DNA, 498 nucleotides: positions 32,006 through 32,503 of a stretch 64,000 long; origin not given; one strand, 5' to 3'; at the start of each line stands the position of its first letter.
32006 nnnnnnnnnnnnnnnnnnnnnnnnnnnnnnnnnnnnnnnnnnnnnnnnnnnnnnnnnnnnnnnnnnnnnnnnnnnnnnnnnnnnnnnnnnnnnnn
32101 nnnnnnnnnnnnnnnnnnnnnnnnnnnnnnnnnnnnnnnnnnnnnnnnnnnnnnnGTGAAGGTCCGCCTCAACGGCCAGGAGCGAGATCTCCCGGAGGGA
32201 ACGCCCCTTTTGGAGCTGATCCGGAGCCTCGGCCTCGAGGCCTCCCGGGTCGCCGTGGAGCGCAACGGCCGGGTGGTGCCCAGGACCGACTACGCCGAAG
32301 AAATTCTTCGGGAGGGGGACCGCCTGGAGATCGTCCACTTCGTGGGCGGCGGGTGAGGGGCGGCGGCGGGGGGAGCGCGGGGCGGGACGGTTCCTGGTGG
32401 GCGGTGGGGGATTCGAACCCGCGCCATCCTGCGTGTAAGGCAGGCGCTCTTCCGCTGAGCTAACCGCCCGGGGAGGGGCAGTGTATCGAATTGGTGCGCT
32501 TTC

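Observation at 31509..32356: ThiS sulfur-carrier gene translationally coupled to an uncharacterized 216-aa protein with no thiF/thiG/thiO nearby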

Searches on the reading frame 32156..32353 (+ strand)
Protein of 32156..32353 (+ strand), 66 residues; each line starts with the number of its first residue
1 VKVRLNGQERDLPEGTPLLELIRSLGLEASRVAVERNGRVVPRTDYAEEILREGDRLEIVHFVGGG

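Call 4: search_protein_families(library=pfam, proteins=[window:32156-32353:+], max_evalue=1)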
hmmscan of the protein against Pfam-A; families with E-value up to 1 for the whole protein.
window:32156-32353:+ (66 aa): 2 families
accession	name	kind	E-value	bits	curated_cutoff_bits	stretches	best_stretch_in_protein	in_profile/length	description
PF02597.26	ThiS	-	5.1e-17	62.6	22.5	1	3-66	1-76/76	ThiS family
PF06805.18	Lambda_tail_I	-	0.15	13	23.8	1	36-66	53-83/83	Bacteriophage lambda tail assembly protein I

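Call 5: search_protein_families(library=ncbifam, proteins=[window:32156-32353:+], max_evalue=1)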
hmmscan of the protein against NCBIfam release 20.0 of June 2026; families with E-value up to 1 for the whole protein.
window:32156-32353:+ (66 aa): 3 families
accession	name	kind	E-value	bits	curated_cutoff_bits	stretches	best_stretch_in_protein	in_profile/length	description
TIGR01683.1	thiS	equivalog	6.8e-23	80.8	37.45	1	4-66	2-64/64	sulfur carrier protein ThiS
TIGR01687.1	moaD_arch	subfamily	0.025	15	49.5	1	28-66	52-88/88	MoaD family protein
NF041918.1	SAMP1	equivalog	0.033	14.7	60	1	30-66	55-91/91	ubiquitin-like small modifier protein 1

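Call 64: find_homologous_proteins(query=window:32156-32353:+)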
Query window:32156-32353:+ (66 aa): 4645 proteins with E <= 0.001 among 4660 candidates; the best 120 are listed.
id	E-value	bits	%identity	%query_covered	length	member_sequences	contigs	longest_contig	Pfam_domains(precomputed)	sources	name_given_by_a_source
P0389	4.9e-33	129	97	100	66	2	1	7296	PF02597.27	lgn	-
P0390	6.0e-24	101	76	100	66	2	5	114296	PF02597.27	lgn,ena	-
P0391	6.0e-24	101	76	100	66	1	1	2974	PF02597.27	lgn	-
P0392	1.6e-23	99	74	100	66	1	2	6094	PF02597.27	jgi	jgi:thiamine biosynthesis protein ThiS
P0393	1.9e-23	99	77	100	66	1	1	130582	PF02597.27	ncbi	-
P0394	1.2e-22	97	76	100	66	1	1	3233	PF02597.27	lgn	-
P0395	9.7e-22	94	73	100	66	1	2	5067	PF02597.27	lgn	-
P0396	2.0e-21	93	73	100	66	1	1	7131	PF02597.27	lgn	-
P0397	2.0e-21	93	73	100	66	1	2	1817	PF02597.27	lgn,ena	-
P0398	6.0e-21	91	73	100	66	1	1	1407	PF02597.27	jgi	jgi:thiamine biosynthesis protein ThiS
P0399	1.7e-19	87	67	100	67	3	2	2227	PF02597.27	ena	-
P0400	1.9e-18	83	65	100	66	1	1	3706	PF02597.27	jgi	jgi:sulfur carrier protein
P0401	4.8e-18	82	62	100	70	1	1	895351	PF02597.27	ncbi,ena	-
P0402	1.4e-17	81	62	100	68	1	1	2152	PF02597.27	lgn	-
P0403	1.0e-16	78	56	100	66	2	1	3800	PF02597.27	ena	-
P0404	1.1e-16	78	64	100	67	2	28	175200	PF02597.27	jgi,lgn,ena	-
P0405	1.6e-16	77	56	100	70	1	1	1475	PF02597.27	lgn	-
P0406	1.7e-16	77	59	100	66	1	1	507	PF02597.27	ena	-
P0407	2.2e-16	77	58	98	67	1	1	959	PF02597.27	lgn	-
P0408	3.2e-16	76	56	100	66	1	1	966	PF02597.27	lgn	-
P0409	3.2e-16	76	62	100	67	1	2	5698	PF02597.27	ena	-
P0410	3.7e-16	76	61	100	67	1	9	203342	PF02597.27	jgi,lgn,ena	jgi:thiamine biosynthesis protein ThiS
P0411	3.9e-16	76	59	100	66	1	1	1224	PF02597.27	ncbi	-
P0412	4.1e-16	76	59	100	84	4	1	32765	PF02597.27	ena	-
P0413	4.4e-16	76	59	100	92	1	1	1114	PF02597.27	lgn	-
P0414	4.8e-16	76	62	100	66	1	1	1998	PF02597.27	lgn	-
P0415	5.8e-16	76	58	100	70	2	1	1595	PF02597.27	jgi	jgi:thiamine biosynthesis protein ThiS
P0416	7.9e-16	75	58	100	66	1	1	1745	PF02597.27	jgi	jgi:thiamine biosynthesis protein ThiS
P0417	8.5e-16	75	59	100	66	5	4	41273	PF02597.27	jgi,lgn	jgi:thiamine biosynthesis protein ThiS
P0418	9.9e-16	75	61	100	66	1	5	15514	PF02597.27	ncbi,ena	-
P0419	1.1e-15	75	55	100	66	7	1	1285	PF02597.27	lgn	-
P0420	1.1e-15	75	62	100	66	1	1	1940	PF02597.27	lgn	-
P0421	1.7e-15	74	58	100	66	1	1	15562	PF02597.27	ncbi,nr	ncbi:MAG TPA: sulfur carrier protein ThiS [Candidatus Angelobacter sp.]|nr:sulfur carrier protein Th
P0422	1.8e-15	74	59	100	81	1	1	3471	PF02597.27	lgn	-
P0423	1.8e-15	74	58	100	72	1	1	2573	PF02597.27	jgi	jgi:thiamine biosynthesis protein ThiS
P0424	2.1e-15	74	58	100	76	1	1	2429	PF02597.27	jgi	jgi:thiamine biosynthesis protein ThiS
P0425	2.4e-15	74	55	100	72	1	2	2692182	PF02597.27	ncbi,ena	-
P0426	2.4e-15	74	56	100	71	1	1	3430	PF02597.27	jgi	jgi:thiamine biosynthesis protein ThiS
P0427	2.8e-15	73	58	100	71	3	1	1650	PF02597.27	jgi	jgi:thiamine biosynthesis protein ThiS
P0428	3.2e-15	73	61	100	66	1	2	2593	PF02597.27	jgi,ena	-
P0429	3.3e-15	73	56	100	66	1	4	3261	PF02597.27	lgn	-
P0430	3.3e-15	73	61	100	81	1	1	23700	PF02597.27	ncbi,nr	ncbi:MAG: sulfur carrier protein ThiS [Acidobacteria bacterium]|nr:MAG: sulfur carrier protein ThiS 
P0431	3.9e-15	73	58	100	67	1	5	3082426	PF02597.27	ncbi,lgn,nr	ncbi:MAG: sulfur carrier protein ThiS [Blastocatellia bacterium]|nr:sulfur carrier protein ThiS [Bla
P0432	4.0e-15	73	56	97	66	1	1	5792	PF02597.27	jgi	jgi:thiamine biosynthesis protein ThiS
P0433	4.2e-15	73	56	100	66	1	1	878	PF02597.27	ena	-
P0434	5.1e-15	73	58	100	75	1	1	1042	PF02597.27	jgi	jgi:thiamine biosynthesis protein ThiS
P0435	5.2e-15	73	56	100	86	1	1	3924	PF02597.27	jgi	jgi:thiamine biosynthesis protein ThiS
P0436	5.2e-15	73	56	100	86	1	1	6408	PF02597.27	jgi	jgi:thiamine biosynthesis protein ThiS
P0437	5.6e-15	72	58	100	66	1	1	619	PF02597.27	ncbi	-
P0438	5.8e-15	72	56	100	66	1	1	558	PF02597.27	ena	-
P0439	6.1e-15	72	61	100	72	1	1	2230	PF02597.27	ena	-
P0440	6.4e-15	72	59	100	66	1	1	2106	PF02597.27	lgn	-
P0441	6.6e-15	72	58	100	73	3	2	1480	PF02597.27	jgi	-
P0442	7.6e-15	72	58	100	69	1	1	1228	PF02597.27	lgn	-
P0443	7.6e-15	72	55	100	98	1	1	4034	PF02597.27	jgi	jgi:sulfur carrier protein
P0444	7.7e-15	72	53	100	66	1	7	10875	PF02597.27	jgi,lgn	jgi:thiamine biosynthesis protein ThiS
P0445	7.8e-15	72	56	100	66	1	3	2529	PF02597.27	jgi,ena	-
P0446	8.2e-15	72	56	100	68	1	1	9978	PF02597.27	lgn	-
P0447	8.8e-15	72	56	100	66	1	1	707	PF02597.27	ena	-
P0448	9.1e-15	72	58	100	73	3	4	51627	PF02597.27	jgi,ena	jgi:thiamine biosynthesis protein ThiS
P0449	9.1e-15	72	55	100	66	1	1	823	PF02597.27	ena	-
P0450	9.1e-15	72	53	100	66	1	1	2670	PF02597.27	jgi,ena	-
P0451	9.1e-15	72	59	100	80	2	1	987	PF02597.27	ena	-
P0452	9.1e-15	72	55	100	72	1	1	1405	PF02597.27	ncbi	-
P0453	9.3e-15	72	58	100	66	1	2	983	PF02597.27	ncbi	-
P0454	9.5e-15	72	57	95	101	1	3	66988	PF02597.27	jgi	jgi:thiamine biosynthesis protein ThiS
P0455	1.0e-14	72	55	100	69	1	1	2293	PF02597.27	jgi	jgi:sulfur carrier protein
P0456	1.1e-14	72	55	100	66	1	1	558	PF02597.27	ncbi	-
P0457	1.1e-14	71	56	100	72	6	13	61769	PF02597.27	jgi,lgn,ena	jgi:thiamine biosynthesis protein ThiS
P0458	1.1e-14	71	56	100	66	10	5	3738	PF02597.27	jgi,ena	-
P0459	1.3e-14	71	58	100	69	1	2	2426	PF02597.27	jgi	jgi:thiamine biosynthesis protein ThiS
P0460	1.3e-14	71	59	100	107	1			PF02597.27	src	-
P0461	1.4e-14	71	58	100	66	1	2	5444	PF02597.27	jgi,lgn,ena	-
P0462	1.4e-14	71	59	100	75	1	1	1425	PF02597.27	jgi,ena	-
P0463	1.4e-14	71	58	100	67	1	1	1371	PF02597.27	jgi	jgi:thiamine biosynthesis protein ThiS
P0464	1.4e-14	71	59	100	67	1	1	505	PF02597.27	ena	-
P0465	1.5e-14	71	58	100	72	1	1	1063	PF02597.27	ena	-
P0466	1.5e-14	71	55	100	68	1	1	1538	PF02597.27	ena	-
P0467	1.5e-14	71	56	100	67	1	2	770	PF02597.27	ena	-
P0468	1.5e-14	71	56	100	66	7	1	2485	PF02597.27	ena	-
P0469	1.6e-14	71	58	100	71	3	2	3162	PF02597.27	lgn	-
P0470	1.6e-14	71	56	100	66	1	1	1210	PF02597.27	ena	-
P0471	1.6e-14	71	56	100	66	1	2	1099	PF02597.27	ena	-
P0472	1.6e-14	71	53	100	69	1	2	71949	PF02597.27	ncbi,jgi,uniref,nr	ncbi:MAG: sulfur carrier protein ThiS [Candidatus Abyssobacteria bacterium SURF_17]|uniref:Sulfur ca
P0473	1.6e-14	71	58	100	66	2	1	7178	PF02597.27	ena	-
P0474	1.6e-14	71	55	100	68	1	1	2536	PF02597.27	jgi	jgi:thiazole synthase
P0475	1.7e-14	71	58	100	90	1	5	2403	PF02597.27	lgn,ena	-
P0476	1.7e-14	71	56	100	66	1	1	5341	PF02597.27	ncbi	-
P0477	1.7e-14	71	58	100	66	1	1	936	PF02597.27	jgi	-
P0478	1.7e-14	71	58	100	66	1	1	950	PF02597.27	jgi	jgi:sulfur carrier protein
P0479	1.8e-14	71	58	100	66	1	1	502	PF02597.27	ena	-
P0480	1.9e-14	71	59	100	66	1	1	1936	PF02597.27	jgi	jgi:sulfur carrier protein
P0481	2.1e-14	71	56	100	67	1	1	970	PF02597.27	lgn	-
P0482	2.1e-14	71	58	100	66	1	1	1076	PF02597.27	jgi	jgi:thiamine biosynthesis protein ThiS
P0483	2.2e-14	71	56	100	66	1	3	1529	PF02597.27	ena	-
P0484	2.2e-14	71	56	100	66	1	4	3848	PF02597.27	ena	-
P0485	2.3e-14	70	56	100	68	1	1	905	PF02597.27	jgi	jgi:thiamine biosynthesis protein ThiS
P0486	2.3e-14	70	58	100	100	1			PF02597.27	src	-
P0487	2.4e-14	70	56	100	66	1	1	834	PF02597.27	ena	-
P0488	2.4e-14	70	55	100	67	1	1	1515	PF02597.27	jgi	jgi:thiamine biosynthesis protein ThiS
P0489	2.5e-14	70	56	100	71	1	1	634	PF02597.27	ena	-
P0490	2.6e-14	70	55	100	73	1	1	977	PF02597.27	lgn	-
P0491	2.6e-14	70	53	100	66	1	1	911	PF02597.27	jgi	-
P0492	2.6e-14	70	59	100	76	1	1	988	PF02597.27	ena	-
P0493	2.7e-14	70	58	100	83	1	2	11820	PF02597.27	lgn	-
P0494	2.8e-14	70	58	100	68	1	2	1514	PF02597.27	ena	-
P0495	2.8e-14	70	61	100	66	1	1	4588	PF02597.27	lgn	-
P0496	3.0e-14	70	56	100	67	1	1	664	PF02597.27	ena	-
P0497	3.1e-14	70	56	100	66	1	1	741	PF02597.27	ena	-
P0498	3.1e-14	70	56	100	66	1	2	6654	PF02597.27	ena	-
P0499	3.1e-14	70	56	100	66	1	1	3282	PF02597.27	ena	-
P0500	3.2e-14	70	56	100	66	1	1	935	PF02597.27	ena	-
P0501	3.2e-14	70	56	100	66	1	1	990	PF02597.27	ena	-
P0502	3.3e-14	70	58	94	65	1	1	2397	PF02597.27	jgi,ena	-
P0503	3.4e-14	70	59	100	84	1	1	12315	PF02597.27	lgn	-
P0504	3.8e-14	70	55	100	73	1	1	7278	PF02597.27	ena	-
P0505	3.9e-14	70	56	100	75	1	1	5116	PF02597.27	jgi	jgi:sulfur carrier protein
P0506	4.0e-14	70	56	100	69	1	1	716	PF02597.27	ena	-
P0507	4.0e-14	70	55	100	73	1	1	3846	PF02597.27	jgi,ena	-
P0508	4.0e-14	70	58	100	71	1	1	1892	PF02597.27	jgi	jgi:thiamine biosynthesis protein ThiS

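Call 67: find_encoding_contigs(protein=P0401, flank=5000, max_places=2)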
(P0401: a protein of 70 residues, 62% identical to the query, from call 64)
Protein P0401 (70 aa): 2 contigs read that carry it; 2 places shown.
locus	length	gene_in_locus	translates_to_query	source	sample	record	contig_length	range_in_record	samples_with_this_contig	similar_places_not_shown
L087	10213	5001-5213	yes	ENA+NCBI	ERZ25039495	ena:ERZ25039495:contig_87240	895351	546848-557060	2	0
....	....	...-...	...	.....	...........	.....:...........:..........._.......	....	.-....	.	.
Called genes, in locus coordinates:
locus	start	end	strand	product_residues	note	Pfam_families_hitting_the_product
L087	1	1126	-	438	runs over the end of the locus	PF01512:Complex1_51K, PF10531:SLBB (weak), PF22461:SLBB_2, PF10589:NADH_4Fe-4S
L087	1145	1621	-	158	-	PF01257:2Fe-2S_thioredx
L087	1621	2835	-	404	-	PF00374:NiFeSe_Hases (weak), PF00346:Complex1_49kDa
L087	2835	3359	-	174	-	PF00329:Complex1_30kDa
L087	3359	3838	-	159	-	PF00507:Oxidored_q4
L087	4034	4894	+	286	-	-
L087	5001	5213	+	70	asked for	PF02597:ThiS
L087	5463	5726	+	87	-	-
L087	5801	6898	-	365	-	PF00926:DHBP_synthase, PF00925:GTP_cyclohydro2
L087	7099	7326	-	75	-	-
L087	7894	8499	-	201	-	-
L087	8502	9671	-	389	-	-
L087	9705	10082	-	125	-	-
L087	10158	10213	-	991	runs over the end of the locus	PF07676:PD40 (faint)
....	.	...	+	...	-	?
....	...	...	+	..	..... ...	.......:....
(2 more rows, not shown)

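Call 68: find_encoding_contigs(protein=P0425, flank=5000, max_places=2)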
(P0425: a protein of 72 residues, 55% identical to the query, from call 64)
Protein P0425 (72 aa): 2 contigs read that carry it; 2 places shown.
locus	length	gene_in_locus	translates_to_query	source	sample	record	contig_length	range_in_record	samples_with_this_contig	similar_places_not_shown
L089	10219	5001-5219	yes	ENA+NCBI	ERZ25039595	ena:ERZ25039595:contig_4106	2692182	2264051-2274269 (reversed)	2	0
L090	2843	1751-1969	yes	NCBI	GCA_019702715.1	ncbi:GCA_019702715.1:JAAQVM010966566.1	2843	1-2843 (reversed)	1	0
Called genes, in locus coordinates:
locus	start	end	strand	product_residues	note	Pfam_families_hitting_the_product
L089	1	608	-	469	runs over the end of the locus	PF01512:Complex1_51K, PF10531:SLBB, PF22461:SLBB_2 (weak), PF10589:NADH_4Fe-4S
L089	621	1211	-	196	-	PF01257:2Fe-2S_thioredx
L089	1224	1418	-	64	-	PF05635:23S_rRNA_IVP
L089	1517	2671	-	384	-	PF00374:NiFeSe_Hases (weak), PF00346:Complex1_49kDa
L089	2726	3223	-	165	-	PF00329:Complex1_30kDa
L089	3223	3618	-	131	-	PF00507:Oxidored_q4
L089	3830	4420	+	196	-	-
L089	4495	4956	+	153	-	PF18925:DUF5675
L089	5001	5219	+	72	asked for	PF02597:ThiS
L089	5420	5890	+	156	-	PF13411:MerR_1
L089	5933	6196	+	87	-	-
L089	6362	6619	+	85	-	-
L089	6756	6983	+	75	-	-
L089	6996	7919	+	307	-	PF19307:SrpI-like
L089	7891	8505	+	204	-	-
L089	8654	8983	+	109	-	-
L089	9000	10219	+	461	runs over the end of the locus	PF00155:Aminotran_1_2, PF00266:Aminotran_5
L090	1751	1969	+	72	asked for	PF02597:ThiS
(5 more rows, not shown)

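Call 69: find_encoding_contigs(protein=P0404, flank=5000, max_places=2)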
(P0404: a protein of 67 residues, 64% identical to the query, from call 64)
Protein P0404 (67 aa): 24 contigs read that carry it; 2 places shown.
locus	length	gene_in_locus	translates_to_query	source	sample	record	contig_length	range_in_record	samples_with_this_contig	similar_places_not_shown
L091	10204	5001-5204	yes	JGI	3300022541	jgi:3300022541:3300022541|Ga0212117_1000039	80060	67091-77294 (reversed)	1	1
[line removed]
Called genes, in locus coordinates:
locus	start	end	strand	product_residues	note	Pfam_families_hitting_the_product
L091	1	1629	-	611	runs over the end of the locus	-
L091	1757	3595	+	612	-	PF13415:Beta-prop_FBX42, PF24681:Kelch_KLHDC2_KLHL20_DRC7, PF24981:Beta-prop_ATRN-LZTR1, PF24981:Beta-prop_ATRN-LZTR1, PF13415:Beta-prop_FBX42, PF24681:Kelch_KLHDC2_KLHL20_DRC7, PF13964:Beta-prop_Calicin, PF24981:Beta-prop_ATRN-LZTR1, +5 more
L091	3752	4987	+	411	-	PF00578:AhpC-TSA, PF08534:Redoxin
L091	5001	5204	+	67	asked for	PF02597:ThiS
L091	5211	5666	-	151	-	PF01475:FUR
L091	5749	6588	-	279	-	PF14801:TrmI-like_N, PF01135:PCMT, PF08704:GCD14, PF01209:Ubie_methyltran (weak), PF01596:Methyltransf_3, PF13847:Methyltransf_31, PF08241:Methyltransf_11, PF13649:Methyltransf_25, +5 more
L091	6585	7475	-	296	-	PF00491:Arginase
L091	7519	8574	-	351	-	PF01916:DS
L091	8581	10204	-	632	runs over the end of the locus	PF02784:Orn_Arg_deC_N, PF17810:Arg_decarb_HB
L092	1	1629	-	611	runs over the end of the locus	-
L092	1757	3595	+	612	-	PF13415:Beta-prop_FBX42, PF24681:Kelch_KLHDC2_KLHL20_DRC7, PF24981:Beta-prop_ATRN-LZTR1, PF24981:Beta-prop_ATRN-LZTR1, PF13415:Beta-prop_FBX42, PF24681:Kelch_KLHDC2_KLHL20_DRC7, PF13964:Beta-prop_Calicin, PF24981:Beta-prop_ATRN-LZTR1, +5 more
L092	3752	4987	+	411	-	PF00578:AhpC-TSA, PF08534:Redoxin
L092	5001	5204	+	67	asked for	PF02597:ThiS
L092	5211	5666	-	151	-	PF01475:FUR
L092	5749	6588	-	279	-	PF14801:TrmI-like_N, PF01135:PCMT, PF08704:GCD14, PF01209:Ubie_methyltran (weak), PF01596:Methyltransf_3, PF13847:Methyltransf_31, PF08241:Methyltransf_11, PF13649:Methyltransf_25, +5 more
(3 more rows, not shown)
